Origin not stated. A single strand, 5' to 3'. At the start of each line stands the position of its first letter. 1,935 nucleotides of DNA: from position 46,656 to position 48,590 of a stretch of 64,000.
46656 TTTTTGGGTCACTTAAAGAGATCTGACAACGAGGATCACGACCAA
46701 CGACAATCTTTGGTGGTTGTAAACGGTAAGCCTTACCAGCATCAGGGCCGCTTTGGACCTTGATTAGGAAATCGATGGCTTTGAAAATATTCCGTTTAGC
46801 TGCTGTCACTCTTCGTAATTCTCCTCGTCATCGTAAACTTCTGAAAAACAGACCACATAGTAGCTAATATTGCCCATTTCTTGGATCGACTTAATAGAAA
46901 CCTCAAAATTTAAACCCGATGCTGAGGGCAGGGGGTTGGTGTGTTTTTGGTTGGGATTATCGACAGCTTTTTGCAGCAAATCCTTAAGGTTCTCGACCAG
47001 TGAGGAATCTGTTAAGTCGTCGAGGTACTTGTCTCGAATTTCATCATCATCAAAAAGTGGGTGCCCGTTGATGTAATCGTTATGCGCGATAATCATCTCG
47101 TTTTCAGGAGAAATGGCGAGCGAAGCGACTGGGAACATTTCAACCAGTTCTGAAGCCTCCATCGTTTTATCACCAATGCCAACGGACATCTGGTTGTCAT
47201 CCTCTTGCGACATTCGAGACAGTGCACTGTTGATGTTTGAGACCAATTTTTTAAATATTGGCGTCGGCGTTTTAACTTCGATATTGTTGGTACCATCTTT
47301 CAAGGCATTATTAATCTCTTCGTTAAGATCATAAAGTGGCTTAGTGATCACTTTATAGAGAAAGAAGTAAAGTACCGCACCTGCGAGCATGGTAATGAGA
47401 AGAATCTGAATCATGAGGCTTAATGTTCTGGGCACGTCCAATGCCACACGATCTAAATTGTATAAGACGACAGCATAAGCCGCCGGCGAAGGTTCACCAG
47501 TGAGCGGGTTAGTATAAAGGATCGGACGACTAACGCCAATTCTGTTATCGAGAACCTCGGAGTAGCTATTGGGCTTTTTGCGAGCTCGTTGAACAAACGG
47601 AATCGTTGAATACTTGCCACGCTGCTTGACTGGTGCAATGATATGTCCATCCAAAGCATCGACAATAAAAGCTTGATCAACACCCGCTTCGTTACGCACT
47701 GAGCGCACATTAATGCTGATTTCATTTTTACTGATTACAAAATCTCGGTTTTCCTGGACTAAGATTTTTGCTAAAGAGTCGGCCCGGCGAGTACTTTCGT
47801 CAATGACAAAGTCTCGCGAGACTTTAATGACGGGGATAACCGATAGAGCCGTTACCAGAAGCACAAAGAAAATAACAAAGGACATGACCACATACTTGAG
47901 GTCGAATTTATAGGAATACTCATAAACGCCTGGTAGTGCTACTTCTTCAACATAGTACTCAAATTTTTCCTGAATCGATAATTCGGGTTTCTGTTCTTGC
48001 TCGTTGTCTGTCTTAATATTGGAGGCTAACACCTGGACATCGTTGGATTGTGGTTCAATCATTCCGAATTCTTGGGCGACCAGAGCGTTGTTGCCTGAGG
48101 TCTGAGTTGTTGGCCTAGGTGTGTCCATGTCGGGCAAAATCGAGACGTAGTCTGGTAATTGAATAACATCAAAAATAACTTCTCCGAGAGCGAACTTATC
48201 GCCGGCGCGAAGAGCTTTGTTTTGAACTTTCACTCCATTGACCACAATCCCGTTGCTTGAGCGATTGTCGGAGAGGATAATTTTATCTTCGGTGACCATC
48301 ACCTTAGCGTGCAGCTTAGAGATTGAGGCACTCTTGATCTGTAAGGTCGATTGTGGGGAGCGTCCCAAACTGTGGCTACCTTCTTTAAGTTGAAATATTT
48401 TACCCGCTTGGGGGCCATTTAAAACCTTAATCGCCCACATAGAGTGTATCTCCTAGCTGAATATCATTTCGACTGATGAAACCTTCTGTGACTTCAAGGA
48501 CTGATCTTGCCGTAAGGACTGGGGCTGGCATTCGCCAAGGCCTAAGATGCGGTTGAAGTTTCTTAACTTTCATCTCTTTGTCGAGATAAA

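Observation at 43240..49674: Translationally coupled six-gene operon: orphan TadC-like platform protein, DUF192, three FHA-domain membrane proteins and a PP2C-like protein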

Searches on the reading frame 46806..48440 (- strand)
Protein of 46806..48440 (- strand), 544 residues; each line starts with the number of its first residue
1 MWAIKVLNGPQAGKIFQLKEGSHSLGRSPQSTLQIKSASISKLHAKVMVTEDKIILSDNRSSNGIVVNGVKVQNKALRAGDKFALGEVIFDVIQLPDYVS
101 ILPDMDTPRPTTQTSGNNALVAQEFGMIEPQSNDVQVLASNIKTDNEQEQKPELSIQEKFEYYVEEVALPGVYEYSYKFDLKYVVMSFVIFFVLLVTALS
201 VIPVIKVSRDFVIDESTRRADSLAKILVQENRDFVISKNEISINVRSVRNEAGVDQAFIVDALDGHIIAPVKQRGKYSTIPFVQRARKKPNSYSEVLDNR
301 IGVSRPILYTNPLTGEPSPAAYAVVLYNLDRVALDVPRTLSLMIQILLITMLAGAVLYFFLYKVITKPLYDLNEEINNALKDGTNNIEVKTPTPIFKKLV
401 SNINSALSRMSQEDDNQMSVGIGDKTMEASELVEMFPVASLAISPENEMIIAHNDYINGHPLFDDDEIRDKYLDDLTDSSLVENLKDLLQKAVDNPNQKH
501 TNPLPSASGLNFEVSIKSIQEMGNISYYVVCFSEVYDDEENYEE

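Call 3: search_protein_families(library=pfam, proteins=[window:46806-48440:-], max_evalue=0.1)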
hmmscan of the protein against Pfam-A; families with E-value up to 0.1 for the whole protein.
window:46806-48440:- (544 aa): 2 families
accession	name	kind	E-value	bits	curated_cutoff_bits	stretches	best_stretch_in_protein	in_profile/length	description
PF16697.10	Yop-YscD_cpl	-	7.4e-16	58.6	33.2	1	5-91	1-89/94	Inner membrane component of T3SS, cytoplasmic domain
PF00498.31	FHA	-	3.2e-13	50.3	20.7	1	24-86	2-67/67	FHA domain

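Call 4: search_protein_families(library=ncbifam, proteins=[window:46806-48440:-], max_evalue=0.1)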
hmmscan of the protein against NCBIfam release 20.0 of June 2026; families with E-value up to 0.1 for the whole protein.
window:46806-48440:- (544 aa): 9 families
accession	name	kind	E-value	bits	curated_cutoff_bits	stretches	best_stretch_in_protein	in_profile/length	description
NF049868.1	FhaB_Rv0019c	equivalog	1.9e-11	44.3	125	1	4-90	69-156/158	FHA domain-containing protein FhaB/FipA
NF052573.1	HisKinEspAMyxo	equivalog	3.1e-11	42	1400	1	12-88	37-114/755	serine histidine kinase EspA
NF041660.2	oxygluDhInhib_OdhI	equivalog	2e-08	34.2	200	1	6-88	41-123/130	oxoglutarate dehydrogenase inhibitor Odhl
TIGR02500.1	type_III_yscD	equivalog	3.9e-07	29.4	86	1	2-68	1-62/413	type III secretion system inner membrane ring subunit SctD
NF033760.1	gliding_GltG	equivalog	6.4e-05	21.7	650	1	25-97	28-100/650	adventurous gliding motility protein GltG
NF052403.1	ESX1TransRegEspM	equivalog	0.0004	19.4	550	1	14-73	22-80/367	ESX-1 type VII secretion system transcriptional regulator EspM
TIGR02872.1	spore_ytvI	equivalog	0.0029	17.1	198.15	1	334-431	47-134/341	sporulation integral membrane protein YtvI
NF033092.0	HK_WalK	equivalog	0.0055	15.3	725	1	190-389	12-224/594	cell wall metabolism sensor histidine kinase WalK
NF008025.0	PRK10755.1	equivalog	0.041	12.6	314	1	341-413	68-139/362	two-component system sensor histidine kinase PmrB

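Call 44: find_homologous_proteins(query=window:46806-48440:-, max_evalue=0.00001)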
Query window:46806-48440:- (544 aa): 72 proteins with E <= 0.00001 among 8000 candidates.
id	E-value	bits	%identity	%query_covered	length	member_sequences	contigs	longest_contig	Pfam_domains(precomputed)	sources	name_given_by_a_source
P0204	0.0e+0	1183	100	100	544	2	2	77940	PF00498.32,PF16697.11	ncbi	-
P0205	0.0e+0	1061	87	100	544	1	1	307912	PF00498.32,PF16697.11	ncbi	-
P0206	0.0e+0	1040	86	100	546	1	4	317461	PF00498.32,PF16697.11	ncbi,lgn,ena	-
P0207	1.4e-287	973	80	100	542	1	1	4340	PF00498.32,PF16697.11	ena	-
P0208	5.8e-287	971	79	100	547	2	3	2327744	PF00498.32,PF16697.11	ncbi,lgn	-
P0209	3.0e-285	965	78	100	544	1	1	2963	PF00498.32,PF16697.11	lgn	-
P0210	1.3e-281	953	77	100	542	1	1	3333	PF00498.32,PF16697.11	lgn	-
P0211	3.9e-280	948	79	100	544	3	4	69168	PF00498.32,PF16697.11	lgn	-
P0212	6.7e-280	947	76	98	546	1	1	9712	PF00498.32,PF16697.11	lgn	-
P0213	9.2e-280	947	76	99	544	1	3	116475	PF00498.32,PF16697.11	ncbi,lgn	-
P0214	4.9e-279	944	78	100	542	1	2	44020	PF00498.32,PF16697.11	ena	-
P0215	3.3e-277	938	78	100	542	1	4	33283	PF00498.32,PF16697.11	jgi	jgi:pSer/pThr/pTyr-binding forkhead associated (FHA) protein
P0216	1.0e-276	937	78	100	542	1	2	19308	PF00498.32,PF16697.11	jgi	jgi:pSer/pThr/pTyr-binding forkhead associated (FHA) protein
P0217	4.8e-273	925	76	100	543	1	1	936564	PF00498.32,PF16697.11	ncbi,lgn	-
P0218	2.8e-268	909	75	100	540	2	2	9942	PF00498.32,PF16697.11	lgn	-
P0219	3.6e-265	899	73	100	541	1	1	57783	PF00498.32,PF16697.11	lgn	-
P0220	1.7e-261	887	72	99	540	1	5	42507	PF00498.32,PF16697.11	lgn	-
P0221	1.7e-255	867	70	100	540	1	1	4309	PF00498.32,PF16697.11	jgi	jgi:predicted membrane protein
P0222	9.7e-252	854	70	99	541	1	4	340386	PF00498.32,PF16697.11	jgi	jgi:hypothetical protein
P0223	4.4e-249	846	70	100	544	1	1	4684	PF00498.32,PF16697.11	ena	-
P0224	3.4e-246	836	69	100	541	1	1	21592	PF00498.32,PF16697.11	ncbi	-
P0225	4.2e-245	833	68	100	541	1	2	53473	PF00498.32,PF16697.11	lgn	-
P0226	3.9e-238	810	67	99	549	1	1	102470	PF00498.32,PF16697.11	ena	-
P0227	1.6e-237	808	72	93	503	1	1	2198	PF00498.32,PF16697.11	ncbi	ncbi:MAG: FHA domain-containing protein, partial [Pseudomonadota bacterium]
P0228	7.6e-237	805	66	99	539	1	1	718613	PF00498.32,PF16697.11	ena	-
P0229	1.2e-234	798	65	99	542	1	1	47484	PF00498.32,PF16697.11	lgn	-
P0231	8.0e-234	795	65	99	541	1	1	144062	PF00498.32,PF16697.11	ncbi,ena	-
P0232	7.3e-233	792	66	99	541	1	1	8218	PF00498.32,PF16697.11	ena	-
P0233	4.6e-230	783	63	99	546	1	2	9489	PF00498.32,PF16697.11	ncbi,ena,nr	ncbi:MAG: FHA domain-containing protein [Bdellovibrionales bacterium]|nr:FHA domain-containing prote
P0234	7.5e-230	782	64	100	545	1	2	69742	PF00498.32,PF16697.11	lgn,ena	-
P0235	4.7e-228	776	64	99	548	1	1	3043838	PF00498.32,PF16697.11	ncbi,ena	-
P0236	1.0e-227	775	63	100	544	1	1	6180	PF00498.32,PF16697.11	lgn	-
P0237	3.6e-227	773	65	99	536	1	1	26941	PF00498.32,PF16697.11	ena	-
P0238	9.7e-226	769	64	100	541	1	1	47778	PF00498.32,PF16697.11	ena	-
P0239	4.0e-219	747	62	100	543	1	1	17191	PF00498.32,PF16697.11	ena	-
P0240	5.3e-211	720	59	100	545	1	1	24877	PF00498.32,PF16697.11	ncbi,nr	ncbi:MAG: FHA domain-containing protein [Bdellovibrionales bacterium]|nr:FHA domain-containing prote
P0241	6.7e-206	703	66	89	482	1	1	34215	PF00498.32,PF16697.11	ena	-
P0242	4.3e-183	628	53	99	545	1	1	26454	PF00498.32,PF16697.11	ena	-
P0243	2.3e-181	622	52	99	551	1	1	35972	PF00498.32,PF16697.11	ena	-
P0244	4.1e-179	615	53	100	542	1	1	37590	PF00498.32,PF16697.11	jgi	-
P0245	2.9e-166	572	49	100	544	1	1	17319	PF00498.32,PF16697.11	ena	-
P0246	8.1e-119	416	41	99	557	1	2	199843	PF00498.32,PF16697.11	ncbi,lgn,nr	ncbi:MAG: FHA domain-containing protein [Bdellovibrionaceae bacterium]|nr:FHA domain-containing prot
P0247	7.6e-115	403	39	99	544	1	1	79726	PF00498.32,PF16697.11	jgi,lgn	jgi:pSer/pThr/pTyr-binding forkhead associated (FHA) protein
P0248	7.7e-115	403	39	99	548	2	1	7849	PF00498.32,PF16697.11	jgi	jgi:hypothetical protein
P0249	1.6e-114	402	40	99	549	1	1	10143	PF00498.32,PF16697.11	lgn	-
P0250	2.1e-114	401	39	99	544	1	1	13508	PF00498.32,PF16697.11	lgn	-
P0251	3.0e-114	401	40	99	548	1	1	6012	PF00498.32,PF16697.11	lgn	-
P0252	3.0e-112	394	39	99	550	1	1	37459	PF00498.32,PF16697.11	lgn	-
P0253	1.7e-107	379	38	99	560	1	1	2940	PF00498.32,PF16697.11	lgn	-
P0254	1.3e-106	376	38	99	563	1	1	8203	PF00498.32,PF16697.11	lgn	-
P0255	1.8e-106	375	39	99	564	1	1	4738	PF00498.32,PF16697.11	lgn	-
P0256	9.6e-106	373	37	99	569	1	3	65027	PF00498.32,PF16697.11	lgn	-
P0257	6.1e-94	334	35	100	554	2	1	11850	PF00498.32,PF16697.11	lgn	-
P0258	1.2e-92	330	33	99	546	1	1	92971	PF00498.32,PF16697.11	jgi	jgi:hypothetical protein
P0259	6.2e-91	324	34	98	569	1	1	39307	PF00498.32,PF16697.11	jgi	jgi:hypothetical protein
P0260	7.3e-91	324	33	99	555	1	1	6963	PF00498.32,PF16697.11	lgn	-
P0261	7.7e-90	320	32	99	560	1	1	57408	PF00498.32,PF16697.11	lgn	-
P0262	9.0e-90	320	35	90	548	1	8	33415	PF00498.32,PF16697.11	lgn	-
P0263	5.0e-89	318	34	98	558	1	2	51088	PF00498.32,PF16697.11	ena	-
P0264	1.4e-88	316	34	98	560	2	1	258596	PF00498.32,PF16697.11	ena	-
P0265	3.3e-87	312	33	97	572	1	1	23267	PF00498.32,PF16697.11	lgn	-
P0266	3.0e-86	309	34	98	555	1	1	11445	PF00498.32,PF16697.11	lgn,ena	-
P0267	1.8e-85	306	34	98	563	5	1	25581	PF00498.32,PF16697.11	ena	-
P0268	6.8e-83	297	34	98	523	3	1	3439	PF00498.32,PF16697.11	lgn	-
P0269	1.4e-78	283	33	99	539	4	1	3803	PF00498.32,PF16697.11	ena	-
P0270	1.5e-76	277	30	98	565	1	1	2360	PF00498.32,PF16697.11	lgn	-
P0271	4.7e-75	272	31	98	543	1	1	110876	PF00498.32,PF16697.11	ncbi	-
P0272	2.1e-66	243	33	98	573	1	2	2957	PF00498.32,PF16697.11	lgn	-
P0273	1.2e-59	221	31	98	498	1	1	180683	PF00498.32,PF16697.11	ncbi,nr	ncbi:MAG: FHA domain-containing protein [Oligoflexia bacterium]|nr:FHA domain-containing protein [Ol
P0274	5.6e-59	219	31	92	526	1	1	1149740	PF00498.32,PF16697.11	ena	-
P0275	1.7e-7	49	30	12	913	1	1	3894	PF00498.32,PF01061.30,PF00005.34,PF16697.11,PF02463.26,PF12698.14,PF13304.13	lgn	-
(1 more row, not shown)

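Call 46: list_cluster_members(proteins=[P0204, P0246, P0273, P0271])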
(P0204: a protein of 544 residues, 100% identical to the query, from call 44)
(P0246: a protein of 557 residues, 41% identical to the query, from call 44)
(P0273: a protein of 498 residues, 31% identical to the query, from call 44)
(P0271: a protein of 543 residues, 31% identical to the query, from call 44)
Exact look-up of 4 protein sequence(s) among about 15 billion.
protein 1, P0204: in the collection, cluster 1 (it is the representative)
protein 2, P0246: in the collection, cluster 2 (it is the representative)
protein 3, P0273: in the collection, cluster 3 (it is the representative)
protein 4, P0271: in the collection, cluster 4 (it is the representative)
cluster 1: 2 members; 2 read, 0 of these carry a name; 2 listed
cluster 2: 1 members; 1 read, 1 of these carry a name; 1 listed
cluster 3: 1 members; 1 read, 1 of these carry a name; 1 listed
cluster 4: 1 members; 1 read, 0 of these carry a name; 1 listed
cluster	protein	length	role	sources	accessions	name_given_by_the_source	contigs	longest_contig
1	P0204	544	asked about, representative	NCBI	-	-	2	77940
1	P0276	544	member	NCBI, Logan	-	-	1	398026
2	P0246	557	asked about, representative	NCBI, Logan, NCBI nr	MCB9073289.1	MAG: FHA domain-containing protein [Bdellovibrionaceae bacterium] | FHA domain-containing protein [Pseudobdellovibrionaceae bacterium]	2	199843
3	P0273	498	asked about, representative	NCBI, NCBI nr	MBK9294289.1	MAG: FHA domain-containing protein [Oligoflexia bacterium] | FHA domain-containing protein [Oligoflexia bacterium]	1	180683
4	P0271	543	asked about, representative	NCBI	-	-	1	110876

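Call 48: find_encoding_contigs(protein=P0273, flank=10000, max_places=1)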
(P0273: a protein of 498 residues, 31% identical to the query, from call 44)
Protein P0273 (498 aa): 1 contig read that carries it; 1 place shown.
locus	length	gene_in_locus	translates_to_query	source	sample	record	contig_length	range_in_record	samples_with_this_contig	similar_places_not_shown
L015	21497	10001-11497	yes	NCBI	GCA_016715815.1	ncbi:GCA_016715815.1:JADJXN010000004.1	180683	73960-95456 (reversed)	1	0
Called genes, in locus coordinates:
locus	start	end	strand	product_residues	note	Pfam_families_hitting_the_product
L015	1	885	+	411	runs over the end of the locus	PF01966:HD (weak), PF19276:HD_assoc_2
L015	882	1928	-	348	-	PF07722:Peptidase_C26, PF00117:GATase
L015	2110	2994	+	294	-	PF00246:Peptidase_M14, PF24827:AstE_AspA_cat (weak)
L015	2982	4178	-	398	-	PF07690:MFS_1, PF12832:MFS_1_like, PF13347:MFS_2 (faint), PF00083:Sugar_tr, PF07690:MFS_1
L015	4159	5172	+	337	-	-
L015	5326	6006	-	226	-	-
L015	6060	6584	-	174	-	PF05103:DivIVA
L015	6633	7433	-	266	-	PF02558:ApbA (weak), PF03807:F420_oxidored, PF14748:P5CR_dimer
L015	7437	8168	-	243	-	PF01168:Ala_racemase_N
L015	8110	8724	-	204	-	PF02545:Maf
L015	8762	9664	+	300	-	PF00482:T2SSF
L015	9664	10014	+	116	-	PF02643:DUF192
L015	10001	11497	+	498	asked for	PF16697:Yop-YscD_cpl, PF00498:FHA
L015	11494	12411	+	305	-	PF16697:Yop-YscD_cpl, PF07719:TPR_2 (faint), PF00498:FHA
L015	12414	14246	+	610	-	PF16697:Yop-YscD_cpl, PF00498:FHA, PF16697:Yop-YscD_cpl, PF07719:TPR_2 (faint)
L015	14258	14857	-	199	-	-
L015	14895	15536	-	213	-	PF13505:OMP_b-brl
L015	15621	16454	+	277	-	PF04055:Radical_SAM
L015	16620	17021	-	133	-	-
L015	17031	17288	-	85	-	PF13670:PepSY_2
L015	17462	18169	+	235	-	PF01292:Ni_hydr_CYTB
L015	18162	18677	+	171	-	-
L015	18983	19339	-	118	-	-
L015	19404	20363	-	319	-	PF01844:HNH (weak)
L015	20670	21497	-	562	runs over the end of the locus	PF00884:Sulfatase, PF01663:Phosphodiest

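Call 49: find_encoding_contigs(protein=P0274, flank=10000, max_places=1)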
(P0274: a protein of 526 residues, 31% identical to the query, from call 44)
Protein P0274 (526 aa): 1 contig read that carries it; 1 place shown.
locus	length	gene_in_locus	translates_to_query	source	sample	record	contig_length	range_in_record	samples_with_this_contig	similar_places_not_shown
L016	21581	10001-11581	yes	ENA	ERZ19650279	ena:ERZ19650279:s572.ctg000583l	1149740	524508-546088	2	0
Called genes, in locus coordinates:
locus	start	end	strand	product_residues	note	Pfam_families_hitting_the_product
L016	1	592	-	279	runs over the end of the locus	-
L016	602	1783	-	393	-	-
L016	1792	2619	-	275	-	-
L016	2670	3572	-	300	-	-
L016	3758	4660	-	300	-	-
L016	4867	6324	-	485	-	-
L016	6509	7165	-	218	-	PF05103:DivIVA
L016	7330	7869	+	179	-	-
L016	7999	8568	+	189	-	-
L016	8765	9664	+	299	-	PF00482:T2SSF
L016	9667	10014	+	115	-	PF02643:DUF192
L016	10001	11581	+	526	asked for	PF16697:Yop-YscD_cpl, PF00498:FHA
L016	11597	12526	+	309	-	PF16697:Yop-YscD_cpl, PF00498:FHA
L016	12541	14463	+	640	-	PF16697:Yop-YscD_cpl (weak), PF00498:FHA (weak), PF16697:Yop-YscD_cpl, PF00498:FHA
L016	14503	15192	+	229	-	-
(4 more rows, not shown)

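Call 54: predict_structure(alignment_id=A3)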
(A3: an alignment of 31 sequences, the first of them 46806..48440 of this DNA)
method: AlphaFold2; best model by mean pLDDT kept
length: 544 residues; sequences in the alignment: 31
mean_pLDDT: 78.7   pTM: 0.37
mean pLDDT of the five models: 78.7, 77.3, 76.5, 75.7, 75.7
residues with pLDDT >= 90: 151; 70-90: 295; 50-70: 28; < 50: 70
segments of 3 or more residues with pLDDT < 50: 98-151, 414-422, 538-544
pLDDT, mean of each block of 10 residues (from residue 1): 90 90 91 89 92 89 86 90 92 71 36 31 32 28 33 65 74 77 88 87 81 89 93 88 87 90 90 87 88 89 93 89 91 69 87 91 86 83 73 78 78 43 70 88 90 86 79 85 91 86 77 89 82 70 35
secondary structure, 60 per line:
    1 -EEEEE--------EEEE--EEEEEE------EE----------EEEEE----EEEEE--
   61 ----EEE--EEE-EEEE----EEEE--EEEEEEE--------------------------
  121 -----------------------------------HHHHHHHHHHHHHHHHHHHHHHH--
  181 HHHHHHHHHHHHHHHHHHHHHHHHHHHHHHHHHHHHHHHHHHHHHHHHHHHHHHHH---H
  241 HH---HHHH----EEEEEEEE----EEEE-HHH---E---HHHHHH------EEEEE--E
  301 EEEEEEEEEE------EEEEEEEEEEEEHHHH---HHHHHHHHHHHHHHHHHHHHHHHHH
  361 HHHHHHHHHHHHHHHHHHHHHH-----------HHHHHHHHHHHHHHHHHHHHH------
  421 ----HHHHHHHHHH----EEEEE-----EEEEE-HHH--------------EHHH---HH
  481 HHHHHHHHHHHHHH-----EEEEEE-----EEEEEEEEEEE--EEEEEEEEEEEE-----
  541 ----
elements in order: E2-6 E15-18 E21-26 E45-49 E54-58 E65-67 E70-72 E74-77 E82-85 E88-94 H156-178 H181-236 H246-249 E254-261 E266-269 H281-286 E293-297 E300-310 E317-328 H329-332 H336-382 H394-414 H425-434 E439-443 E449-453 H479-494 E500-505 E511-521 E524-535

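Call 61: fold_search(model_id=the predicted structure, library=pdb)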
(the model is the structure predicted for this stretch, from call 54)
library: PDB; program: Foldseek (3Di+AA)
matches with E <= 10: 1020; with E <= 0.001: 144
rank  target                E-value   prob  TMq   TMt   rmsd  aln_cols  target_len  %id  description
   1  9a5d_A                2.5e-12  1.00  0.30  0.27  18.6       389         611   16  Integrative model of WALK-YYCH by crosslinking MS and deep learning (released 2024-09-18)
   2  6i2r_B                1.6e-09  1.00  0.17  0.94   1.2        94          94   28  Crystal structure of the SucA domain of Mycobacterium smegmatis KGD (alpha-ketoglutarate decarboxylase), mutant R802A, (released 2019-05-22)
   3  6i2p_E                1.9e-09  1.00  0.17  0.84   1.6        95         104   28  Crystal structure of the Mycobacterium tuberculosis PknB kinase domain (L33E mutant) in complex with its substrate Gar (released 2019-05-22)
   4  8p5r_G                2.4e-09  1.00  0.17  0.89   1.2        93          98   28  Crystal structure of full-length, homohexameric 2-oxoglutarate dehydrogenase KGD from Mycobacterium smegmatis in compl (released 2023-08-16)
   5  3poa_A                3.1e-09  1.00  0.17  0.91   1.5        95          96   28  Structural and functional analysis of phosphothreonine-dependent FHA domain interactions (released 2011-01-26)
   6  3oun_A                3.5e-09  1.00  0.16  0.93   1.3        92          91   28  Crystal structure of the FhaA FHA domain complexed with the intracellular domain of Rv3910 (released 2012-02-08)
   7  6i2p_D                3.5e-09  1.00  0.17  0.78   1.6        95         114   28  Crystal structure of the Mycobacterium tuberculosis PknB kinase domain (L33E mutant) in complex with its substrate Gar (released 2019-05-22)
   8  7rj3_C                3.9e-09  1.00  0.17  0.88   1.3        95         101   28  Crystal Structure of the Forkhead Associated (FHA) Domain of the Glycogen Accumulation Regulator (GarA) from Mycobacte (released 2021-07-28)
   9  3gqs_A                3.9e-09  1.00  0.17  0.89   1.2        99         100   29  Crystal structure of the FHA domain of CT664 protein from Chlamydia trachomatis (released 2009-04-07)
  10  6hbz_B                4.1e-09  1.00  0.17  0.34   5.6       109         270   30  Bdellovibrio bacteriovorus DgcB Full-length (released 2019-08-28)
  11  8p5x_G                4.4e-09  1.00  0.17  0.86   1.4        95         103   26  Single particle cryo-EM structure of the complex between Corynebacterium glutamicum homohexameric 2-oxoglutarate dehyd (released 2023-08-16)
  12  3po8                  5.4e-09  1.00  0.17  0.89   1.4        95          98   28  Structural and functional analysis of phosphothreonine-dependent FHA domain interactions (released 2011-01-26)
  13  6i2q_B                6.8e-09  1.00  0.17  0.91   1.2        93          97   28  Crystal structure of the wild-type SucA domain of Mycobacterium smegmatis KGD (alpha-ketoglutarate decarboxylase), in  (released 2019-05-22)
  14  7rj3_A                6.8e-09  1.00  0.17  0.83   1.3        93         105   28  Crystal Structure of the Forkhead Associated (FHA) Domain of the Glycogen Accumulation Regulator (GarA) from Mycobacte (released 2021-07-28)
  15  3gqs_B                9.5e-09  1.00  0.17  0.85   1.9        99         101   30  Crystal structure of the FHA domain of CT664 protein from Chlamydia trachomatis (released 2009-04-07)
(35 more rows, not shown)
